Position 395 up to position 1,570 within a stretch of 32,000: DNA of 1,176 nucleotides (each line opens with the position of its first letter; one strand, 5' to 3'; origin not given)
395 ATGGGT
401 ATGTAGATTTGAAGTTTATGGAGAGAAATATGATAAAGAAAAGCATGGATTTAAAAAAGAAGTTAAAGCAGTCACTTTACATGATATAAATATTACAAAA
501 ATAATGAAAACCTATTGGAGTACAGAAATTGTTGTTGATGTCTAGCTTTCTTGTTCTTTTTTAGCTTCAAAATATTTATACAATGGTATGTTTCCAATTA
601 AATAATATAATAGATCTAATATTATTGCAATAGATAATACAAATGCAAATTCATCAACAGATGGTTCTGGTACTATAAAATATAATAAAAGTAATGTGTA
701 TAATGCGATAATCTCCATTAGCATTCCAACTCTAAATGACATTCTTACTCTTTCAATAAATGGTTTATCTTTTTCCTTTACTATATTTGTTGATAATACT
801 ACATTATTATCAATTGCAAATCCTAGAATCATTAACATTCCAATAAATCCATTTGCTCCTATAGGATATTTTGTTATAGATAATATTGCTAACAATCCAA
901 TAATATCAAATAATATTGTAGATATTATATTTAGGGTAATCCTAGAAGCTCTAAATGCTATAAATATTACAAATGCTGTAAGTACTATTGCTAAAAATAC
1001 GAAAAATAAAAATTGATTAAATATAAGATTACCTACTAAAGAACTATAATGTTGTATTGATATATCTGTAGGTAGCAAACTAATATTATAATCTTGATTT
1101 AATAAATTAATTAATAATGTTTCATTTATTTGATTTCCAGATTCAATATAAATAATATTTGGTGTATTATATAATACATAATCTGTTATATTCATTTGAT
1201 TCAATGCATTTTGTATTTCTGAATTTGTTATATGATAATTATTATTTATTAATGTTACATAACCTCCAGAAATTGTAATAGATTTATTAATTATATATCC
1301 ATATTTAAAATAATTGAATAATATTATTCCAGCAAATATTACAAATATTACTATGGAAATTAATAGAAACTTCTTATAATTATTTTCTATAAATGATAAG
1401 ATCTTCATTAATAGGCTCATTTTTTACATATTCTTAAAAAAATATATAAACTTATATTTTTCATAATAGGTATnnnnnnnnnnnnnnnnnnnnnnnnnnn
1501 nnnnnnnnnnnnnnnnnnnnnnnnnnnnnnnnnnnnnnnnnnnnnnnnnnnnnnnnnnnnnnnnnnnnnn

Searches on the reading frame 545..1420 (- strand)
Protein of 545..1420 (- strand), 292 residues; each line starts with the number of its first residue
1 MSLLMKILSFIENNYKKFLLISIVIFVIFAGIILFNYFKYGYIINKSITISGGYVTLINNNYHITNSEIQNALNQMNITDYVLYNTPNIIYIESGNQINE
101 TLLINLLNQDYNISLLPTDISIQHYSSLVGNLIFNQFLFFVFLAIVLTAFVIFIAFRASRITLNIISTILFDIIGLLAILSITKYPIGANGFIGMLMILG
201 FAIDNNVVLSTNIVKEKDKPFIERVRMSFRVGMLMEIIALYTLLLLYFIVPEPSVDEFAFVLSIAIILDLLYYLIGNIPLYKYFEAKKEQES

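Call 116: search_protein_families(library=pfam, proteins=[window:545-1420:-], max_evalue=0.001)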
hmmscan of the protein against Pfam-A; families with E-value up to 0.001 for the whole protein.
window:545-1420:- (292 aa): 2 families
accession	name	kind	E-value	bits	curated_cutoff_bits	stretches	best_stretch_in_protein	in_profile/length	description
PF02355.23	SecD_SecF_C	-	1.3e-15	57.7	20.5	1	120-271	16-173/189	Protein export membrane protein SecD/SecF, C-terminal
PF00873.25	ACR_tran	-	0.00068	17.9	28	1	131-217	858-944/1021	AcrB/AcrD/AcrF family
